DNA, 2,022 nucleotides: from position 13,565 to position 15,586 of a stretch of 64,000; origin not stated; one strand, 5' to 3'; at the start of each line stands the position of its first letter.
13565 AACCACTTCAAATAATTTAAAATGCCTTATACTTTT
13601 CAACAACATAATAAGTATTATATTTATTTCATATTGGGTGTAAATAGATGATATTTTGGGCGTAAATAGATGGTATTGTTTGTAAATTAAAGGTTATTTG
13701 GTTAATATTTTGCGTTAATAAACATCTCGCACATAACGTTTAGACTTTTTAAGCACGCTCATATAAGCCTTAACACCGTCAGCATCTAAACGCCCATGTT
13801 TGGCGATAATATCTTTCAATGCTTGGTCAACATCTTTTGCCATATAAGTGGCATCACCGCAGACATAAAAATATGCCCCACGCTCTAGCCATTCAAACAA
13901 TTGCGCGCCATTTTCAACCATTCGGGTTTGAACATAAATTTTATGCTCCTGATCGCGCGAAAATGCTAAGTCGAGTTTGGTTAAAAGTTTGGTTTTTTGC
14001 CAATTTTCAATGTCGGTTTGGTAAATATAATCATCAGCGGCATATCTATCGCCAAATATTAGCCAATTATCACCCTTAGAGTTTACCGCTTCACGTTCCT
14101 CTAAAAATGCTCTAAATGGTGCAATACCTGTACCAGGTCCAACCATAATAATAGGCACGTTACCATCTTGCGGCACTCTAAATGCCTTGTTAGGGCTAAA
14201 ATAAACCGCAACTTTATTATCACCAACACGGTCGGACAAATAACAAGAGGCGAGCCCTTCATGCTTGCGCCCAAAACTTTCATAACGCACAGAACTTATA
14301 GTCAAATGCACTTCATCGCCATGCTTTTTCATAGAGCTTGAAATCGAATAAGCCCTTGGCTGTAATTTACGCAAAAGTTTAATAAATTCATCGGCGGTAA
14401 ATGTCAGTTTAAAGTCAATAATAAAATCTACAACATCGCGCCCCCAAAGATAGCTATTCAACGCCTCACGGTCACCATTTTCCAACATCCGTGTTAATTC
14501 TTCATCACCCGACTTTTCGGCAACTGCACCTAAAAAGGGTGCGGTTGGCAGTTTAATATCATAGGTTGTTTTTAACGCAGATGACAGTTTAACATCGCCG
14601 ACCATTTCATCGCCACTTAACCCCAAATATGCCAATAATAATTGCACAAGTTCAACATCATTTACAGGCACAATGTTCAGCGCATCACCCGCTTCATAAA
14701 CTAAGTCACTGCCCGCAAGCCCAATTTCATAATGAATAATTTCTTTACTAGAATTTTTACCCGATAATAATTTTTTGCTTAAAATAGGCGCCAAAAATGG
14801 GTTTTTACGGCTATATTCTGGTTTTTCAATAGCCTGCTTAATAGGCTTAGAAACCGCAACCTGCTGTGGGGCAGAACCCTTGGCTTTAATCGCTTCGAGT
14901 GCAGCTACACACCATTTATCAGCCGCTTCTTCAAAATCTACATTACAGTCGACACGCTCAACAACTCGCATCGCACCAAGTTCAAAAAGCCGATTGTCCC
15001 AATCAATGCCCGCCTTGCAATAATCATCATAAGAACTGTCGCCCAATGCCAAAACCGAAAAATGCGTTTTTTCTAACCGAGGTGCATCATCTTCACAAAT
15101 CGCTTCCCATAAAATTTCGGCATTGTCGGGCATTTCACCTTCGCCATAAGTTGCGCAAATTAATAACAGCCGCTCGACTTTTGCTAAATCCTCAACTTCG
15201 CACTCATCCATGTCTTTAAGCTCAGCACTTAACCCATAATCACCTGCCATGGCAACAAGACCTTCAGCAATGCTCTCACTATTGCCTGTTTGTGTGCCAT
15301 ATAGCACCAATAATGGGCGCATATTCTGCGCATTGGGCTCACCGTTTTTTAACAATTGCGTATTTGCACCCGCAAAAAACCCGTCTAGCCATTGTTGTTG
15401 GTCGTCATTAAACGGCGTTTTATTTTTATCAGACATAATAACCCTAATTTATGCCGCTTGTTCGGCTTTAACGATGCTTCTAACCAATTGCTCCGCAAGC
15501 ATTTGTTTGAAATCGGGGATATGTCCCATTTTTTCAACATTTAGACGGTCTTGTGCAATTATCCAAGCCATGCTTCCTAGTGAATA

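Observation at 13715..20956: GltB-like glutamate synthase operon paired with a CysJ-type diflavin reductase instead of GltD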

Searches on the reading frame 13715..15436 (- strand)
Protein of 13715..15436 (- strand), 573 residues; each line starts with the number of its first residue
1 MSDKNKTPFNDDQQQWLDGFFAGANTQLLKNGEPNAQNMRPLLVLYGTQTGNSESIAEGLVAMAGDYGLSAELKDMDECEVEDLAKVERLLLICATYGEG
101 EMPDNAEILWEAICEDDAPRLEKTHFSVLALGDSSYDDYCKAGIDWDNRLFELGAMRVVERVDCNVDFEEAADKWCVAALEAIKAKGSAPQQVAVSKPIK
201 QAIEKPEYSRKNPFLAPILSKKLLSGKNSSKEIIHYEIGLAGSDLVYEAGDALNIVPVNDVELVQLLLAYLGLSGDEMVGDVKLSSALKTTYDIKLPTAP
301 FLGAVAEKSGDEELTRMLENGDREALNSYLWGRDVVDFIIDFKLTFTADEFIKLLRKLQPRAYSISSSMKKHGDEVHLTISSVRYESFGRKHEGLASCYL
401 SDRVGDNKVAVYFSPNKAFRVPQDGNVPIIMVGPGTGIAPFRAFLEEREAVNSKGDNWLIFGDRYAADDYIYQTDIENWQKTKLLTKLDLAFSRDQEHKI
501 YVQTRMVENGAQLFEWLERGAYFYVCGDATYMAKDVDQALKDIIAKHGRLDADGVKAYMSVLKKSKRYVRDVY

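Call 5: search_protein_families(library=pfam, proteins=[window:13715-15436:-])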
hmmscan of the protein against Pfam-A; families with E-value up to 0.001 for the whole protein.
window:13715-15436:- (573 aa): 3 families
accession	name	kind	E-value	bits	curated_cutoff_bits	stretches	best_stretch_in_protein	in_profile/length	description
PF00258.30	Flavodoxin_1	-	2.3e-28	99.6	25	1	44-175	1-143/143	Flavodoxin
PF00667.26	FAD_binding_1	-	2.8e-25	89.7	32.3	2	208-279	3-76/222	FAD binding domain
PF00175.26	NAD_binding_1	-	9.1e-14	52.5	22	1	431-537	1-108/109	Oxidoreductase NAD-binding domain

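Call 6: search_protein_families(library=ncbifam, proteins=[window:13715-15436:-])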
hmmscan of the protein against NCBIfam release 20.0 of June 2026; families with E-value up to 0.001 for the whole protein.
window:13715-15436:- (573 aa): 21 families
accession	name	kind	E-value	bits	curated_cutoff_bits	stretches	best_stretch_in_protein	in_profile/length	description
TIGR01931.1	cysJ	equivalog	3e-182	607.4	668.15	1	9-573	21-597/597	assimilatory sulfite reductase (NADPH) flavoprotein subunit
NF008197.0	PRK10953.1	equivalog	2.5e-147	491.7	838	1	7-573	26-601/601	NADPH-dependent assimilatory sulfite reductase flavoprotein subunit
NF004859.0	PRK06214.1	equivalog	5.6e-123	411.4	432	1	186-573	150-539/539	sulfite reductase subunit alpha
NF058510.1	bifunc_CpcD_PetH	exception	2.4e-29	102.3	635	1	361-573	181-405/405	bifunctional rod-capping linker CpcD/ferredoxin--NADP reductase PetH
NF045929.1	FNRPetHCyano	equivalog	1.9e-27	96.2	600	1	361-573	185-411/411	ferredoxin--NADP reductase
NF005989.0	PRK08105.1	equivalog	1.9e-22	79.8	160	1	39-172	1-131/149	flavodoxin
NF006531.0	PRK09004.1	equivalog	1.8e-21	76.4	158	1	42-175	4-138/146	FMN-binding protein MioC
TIGR03224.1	benzo_boxA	equivalog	1.9e-20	73.2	459.2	1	361-553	199-394/411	benzoyl-CoA 2,3-epoxidase subunit BoxA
TIGR01753.1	flav_short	equivalog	4.4e-15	56.4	123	1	43-176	2-132/140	flavodoxin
NF005216.0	PRK06703.1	subfamily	3.2e-14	53.2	127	1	41-176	3-135/151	flavodoxin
NF005587.0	PRK07308.1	equivalog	2.3e-12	47.3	138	1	44-170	6-129/147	flavodoxin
NF009805.0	PRK13289.1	equivalog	1.6e-09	37.2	432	1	357-543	202-380/399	NO-inducible flavohemoprotein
NF006738.0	PRK09267.1-4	equivalog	2.7e-09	36.9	172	1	44-155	5-117/171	flavodoxin FldA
NF004343.0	PRK05723.1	equivalog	4.1e-09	36.6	204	1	45-177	6-143/151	flavodoxin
NF005246.0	PRK06756.1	subfamily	5e-08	33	130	1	41-176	3-136/148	flavodoxin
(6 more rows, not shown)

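Call 17: search_solved_structures(query=window:13715-15436:-, max_evalue=1e-10)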
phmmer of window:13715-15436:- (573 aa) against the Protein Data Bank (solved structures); distinct sequences matched with E-value up to 1e-10: 114 (the best 60 are shown).
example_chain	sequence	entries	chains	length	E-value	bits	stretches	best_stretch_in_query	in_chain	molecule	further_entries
6efv_A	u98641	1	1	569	7.5e-117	394.3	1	42-573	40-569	Sulfite reductase [NADPH] flavoprotein alpha-component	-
9c91_A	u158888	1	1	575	3.5e-114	385.4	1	42-573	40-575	Sulfite reductase [NADPH] flavoprotein alpha-component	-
1ddg_A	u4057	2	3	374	2.3e-85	290.3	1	207-573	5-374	SULFITE REDUCTASE (NADPH) FLAVOPROTEIN ALPHA-COMPONENT | SULFITE REDUCTASE [NADPH] FLAVOPROTEIN ALPHA-COMPONENT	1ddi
3qe2_A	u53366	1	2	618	4.4e-70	239.9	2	204-572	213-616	NADPH--cytochrome P450 reductase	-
3wkt_A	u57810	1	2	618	1.2e-69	238.5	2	204-572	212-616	NADPH-cytochrome P450 reductase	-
3es9_A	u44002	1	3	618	1.2e-69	238.5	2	204-572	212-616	NADPH--cytochrome P450 reductase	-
5fa6_A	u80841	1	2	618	1.2e-69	238.4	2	204-572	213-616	NADPH--cytochrome P450 reductase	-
1amo_A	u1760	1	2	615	1.3e-69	238.4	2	204-572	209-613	NADPH-CYTOCHROME P450 REDUCTASE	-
4yaf_A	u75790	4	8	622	1.3e-69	238.4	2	204-572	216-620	NADPH--cytochrome P450 reductase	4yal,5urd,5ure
3qfc_A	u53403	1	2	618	1.6e-69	238.1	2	204-572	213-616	NADPH--cytochrome P450 reductase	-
5emn_A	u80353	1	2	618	2e-69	237.7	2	204-572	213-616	NADPH--cytochrome P450 reductase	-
9ef0_A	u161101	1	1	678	2e-69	237.7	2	204-572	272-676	NADPH--cytochrome P450 reductase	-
1j9z_A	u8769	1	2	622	2.1e-69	237.7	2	204-572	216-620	NADPH-Cytochrome P450 reductase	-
3ojw_A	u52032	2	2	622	2.4e-69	237.5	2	204-572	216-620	NADPH-cytochrome P450 reductase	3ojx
1ja0_A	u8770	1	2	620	2.5e-69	237.4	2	204-572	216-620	NADPH-Cytochrome P450 Reductase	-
8dme_A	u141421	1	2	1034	5.6e-57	196.6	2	349-573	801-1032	Bifunctional cytochrome P450/NADPH--P450 reductase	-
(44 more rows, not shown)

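Call 55: find_homologous_proteins(query=window:13715-15436:-)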
Query window:13715-15436:- (573 aa): 8000 proteins with E <= 0.001 among 8000 candidates; the best 120 are listed.
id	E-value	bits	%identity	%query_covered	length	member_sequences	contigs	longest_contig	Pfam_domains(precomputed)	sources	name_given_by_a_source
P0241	0.0e+0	1304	100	100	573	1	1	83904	PF00175.27,PF00667.27,PF00258.31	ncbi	-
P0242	3.5e-285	965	74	100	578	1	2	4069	PF00175.27,PF00667.27,PF00258.31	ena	-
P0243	4.6e-285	964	74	100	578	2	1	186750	PF00175.27,PF00667.27,PF00258.31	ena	-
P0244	1.3e-283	960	75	99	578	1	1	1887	PF00175.27,PF00667.27,PF00258.31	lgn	-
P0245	5.8e-282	954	73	100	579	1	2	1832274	PF00175.27,PF00667.27,PF00258.31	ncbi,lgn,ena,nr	ncbi:MAG: sulfite reductase flavoprotein subunit alpha [Rhizobiales bacterium]|nr:sulfite reductase 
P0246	4.6e-281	951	74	100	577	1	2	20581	PF00175.27,PF00667.27,PF00258.31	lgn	-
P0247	7.7e-280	947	73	100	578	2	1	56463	PF00175.27,PF00667.27,PF00258.31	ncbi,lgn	ncbi:MAG: flavodoxin domain-containing protein [Hyphomicrobiales bacterium]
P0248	1.5e-279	946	72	100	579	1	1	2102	PF00175.27,PF00667.27,PF00258.31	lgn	-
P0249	4.6e-279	945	73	100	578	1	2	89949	PF00175.27,PF00667.27,PF00258.31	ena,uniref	uniref:assimilatory sulfite reductase (NADPH) n=1 Tax=OCS116 cluster bacterium TaxID=2030921 RepID=A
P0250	5.5e-270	915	70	100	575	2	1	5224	PF00175.27,PF00667.27,PF00258.31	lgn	-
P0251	7.6e-251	852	67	99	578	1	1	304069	PF00175.27,PF00667.27,PF00258.31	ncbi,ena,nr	ncbi:MAG: sulfite reductase subunit alpha [Gammaproteobacteria bacterium]|nr:MAG: sulfite reductase 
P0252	3.0e-250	850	68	100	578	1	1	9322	PF00175.27,PF00667.27,PF00258.31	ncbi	-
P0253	4.5e-250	849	66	99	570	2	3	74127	PF00175.27,PF00667.27,PF00258.31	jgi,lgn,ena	-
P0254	2.6e-249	846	65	100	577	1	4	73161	PF00175.27,PF00667.27,PF00258.31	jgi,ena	-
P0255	7.2e-248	842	66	100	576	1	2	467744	PF00175.27,PF00667.27,PF00258.31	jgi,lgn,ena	-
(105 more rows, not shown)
